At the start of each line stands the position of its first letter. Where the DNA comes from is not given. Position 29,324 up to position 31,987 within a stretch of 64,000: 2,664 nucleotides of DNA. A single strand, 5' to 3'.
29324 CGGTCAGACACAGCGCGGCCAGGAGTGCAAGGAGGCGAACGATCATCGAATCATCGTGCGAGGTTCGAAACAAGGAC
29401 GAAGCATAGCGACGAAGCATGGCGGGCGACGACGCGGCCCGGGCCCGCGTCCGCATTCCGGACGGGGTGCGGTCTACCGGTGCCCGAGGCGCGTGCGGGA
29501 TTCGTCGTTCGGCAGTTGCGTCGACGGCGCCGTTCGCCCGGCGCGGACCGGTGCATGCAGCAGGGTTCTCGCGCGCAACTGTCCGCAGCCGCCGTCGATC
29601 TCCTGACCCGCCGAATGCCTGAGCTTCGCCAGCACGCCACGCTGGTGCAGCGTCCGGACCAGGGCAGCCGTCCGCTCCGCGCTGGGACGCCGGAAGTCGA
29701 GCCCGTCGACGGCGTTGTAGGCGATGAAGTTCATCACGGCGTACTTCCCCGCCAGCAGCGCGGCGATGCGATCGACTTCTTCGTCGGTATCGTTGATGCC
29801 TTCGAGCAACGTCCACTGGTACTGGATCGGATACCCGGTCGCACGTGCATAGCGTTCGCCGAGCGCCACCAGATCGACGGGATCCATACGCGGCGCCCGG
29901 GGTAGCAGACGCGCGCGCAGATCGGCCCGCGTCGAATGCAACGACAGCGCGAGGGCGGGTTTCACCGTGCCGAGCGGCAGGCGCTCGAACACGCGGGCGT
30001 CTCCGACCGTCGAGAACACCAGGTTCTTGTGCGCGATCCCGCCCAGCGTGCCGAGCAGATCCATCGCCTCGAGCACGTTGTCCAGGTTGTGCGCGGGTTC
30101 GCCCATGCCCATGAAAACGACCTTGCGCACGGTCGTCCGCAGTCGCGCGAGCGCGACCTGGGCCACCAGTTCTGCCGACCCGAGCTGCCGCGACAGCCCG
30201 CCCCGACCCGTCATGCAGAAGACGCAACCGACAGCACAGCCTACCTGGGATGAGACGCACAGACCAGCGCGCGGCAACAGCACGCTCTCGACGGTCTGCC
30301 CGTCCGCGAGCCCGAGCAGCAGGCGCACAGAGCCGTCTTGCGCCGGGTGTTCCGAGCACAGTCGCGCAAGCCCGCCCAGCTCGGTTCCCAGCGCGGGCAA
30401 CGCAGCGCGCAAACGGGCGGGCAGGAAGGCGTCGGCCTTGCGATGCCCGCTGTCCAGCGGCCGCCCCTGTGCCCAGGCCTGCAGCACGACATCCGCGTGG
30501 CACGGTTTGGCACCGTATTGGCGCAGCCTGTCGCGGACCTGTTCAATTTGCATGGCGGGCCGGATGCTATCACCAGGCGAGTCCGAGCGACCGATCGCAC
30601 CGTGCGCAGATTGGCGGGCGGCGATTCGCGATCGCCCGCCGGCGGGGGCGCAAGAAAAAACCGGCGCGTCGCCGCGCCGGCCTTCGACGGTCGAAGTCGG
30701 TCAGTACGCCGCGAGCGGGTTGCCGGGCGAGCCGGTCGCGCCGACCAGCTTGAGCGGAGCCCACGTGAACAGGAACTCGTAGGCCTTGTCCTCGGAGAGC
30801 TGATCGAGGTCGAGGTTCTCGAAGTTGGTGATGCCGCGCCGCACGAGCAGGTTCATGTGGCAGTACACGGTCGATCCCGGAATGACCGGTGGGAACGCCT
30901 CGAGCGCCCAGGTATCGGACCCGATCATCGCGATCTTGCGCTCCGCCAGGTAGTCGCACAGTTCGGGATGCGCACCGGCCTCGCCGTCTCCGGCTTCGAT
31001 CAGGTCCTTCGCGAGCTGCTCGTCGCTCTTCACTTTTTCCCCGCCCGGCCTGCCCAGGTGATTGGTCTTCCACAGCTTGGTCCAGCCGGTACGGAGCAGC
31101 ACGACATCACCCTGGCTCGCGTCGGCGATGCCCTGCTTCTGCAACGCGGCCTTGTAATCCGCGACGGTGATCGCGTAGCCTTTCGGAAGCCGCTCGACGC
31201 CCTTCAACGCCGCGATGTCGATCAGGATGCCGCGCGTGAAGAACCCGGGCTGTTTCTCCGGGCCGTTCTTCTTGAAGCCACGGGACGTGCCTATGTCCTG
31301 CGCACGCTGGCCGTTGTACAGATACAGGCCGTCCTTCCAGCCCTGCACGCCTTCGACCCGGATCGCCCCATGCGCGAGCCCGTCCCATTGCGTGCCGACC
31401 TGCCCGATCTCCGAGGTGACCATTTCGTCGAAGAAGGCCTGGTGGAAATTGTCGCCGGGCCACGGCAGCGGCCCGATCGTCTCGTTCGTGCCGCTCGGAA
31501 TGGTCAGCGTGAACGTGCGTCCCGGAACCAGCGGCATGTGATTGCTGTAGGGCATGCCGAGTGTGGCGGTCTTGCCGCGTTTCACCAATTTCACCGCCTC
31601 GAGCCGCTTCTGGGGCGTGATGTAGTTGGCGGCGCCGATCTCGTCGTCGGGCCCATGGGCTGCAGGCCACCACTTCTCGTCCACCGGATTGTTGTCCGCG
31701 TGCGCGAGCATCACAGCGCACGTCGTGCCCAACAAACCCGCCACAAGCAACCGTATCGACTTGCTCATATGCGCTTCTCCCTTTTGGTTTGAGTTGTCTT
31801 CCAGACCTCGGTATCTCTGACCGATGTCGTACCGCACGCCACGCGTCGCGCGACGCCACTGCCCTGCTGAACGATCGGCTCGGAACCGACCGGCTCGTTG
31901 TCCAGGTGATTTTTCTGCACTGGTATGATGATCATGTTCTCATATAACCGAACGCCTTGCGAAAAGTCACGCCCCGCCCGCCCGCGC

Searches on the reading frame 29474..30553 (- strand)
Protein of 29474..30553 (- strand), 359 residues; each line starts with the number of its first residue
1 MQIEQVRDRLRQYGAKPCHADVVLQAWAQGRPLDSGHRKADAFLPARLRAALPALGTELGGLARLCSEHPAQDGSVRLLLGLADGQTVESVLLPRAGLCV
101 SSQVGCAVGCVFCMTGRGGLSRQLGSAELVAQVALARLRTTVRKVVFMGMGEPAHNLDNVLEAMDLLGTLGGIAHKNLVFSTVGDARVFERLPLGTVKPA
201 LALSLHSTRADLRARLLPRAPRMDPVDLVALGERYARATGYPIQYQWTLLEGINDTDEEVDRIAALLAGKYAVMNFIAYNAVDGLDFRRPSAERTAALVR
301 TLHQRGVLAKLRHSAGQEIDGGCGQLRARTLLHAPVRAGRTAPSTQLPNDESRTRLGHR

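Call 75: search_protein_families(library=pfam, proteins=[window:29474-30553:-], max_evalue=0.00001)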
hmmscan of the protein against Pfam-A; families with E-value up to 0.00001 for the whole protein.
window:29474-30553:- (359 aa): 1 family
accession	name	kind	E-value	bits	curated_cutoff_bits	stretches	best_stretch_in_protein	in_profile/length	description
PF04055.27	Radical_SAM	-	1.3e-08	35.6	29.5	1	101-259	2-161/166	Radical SAM superfamily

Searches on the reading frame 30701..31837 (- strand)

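Call 75: search_protein_families(library=pfam, proteins=[window:30701-31837:-], max_evalue=0.00001)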
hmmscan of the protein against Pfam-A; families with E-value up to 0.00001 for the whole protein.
window:30701-31837:- (378 aa): 1 family
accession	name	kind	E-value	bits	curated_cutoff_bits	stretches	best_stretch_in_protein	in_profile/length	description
PF04199.19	Cyclase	-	3.3e-19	70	23.1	1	93-313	3-141/142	Putative cyclase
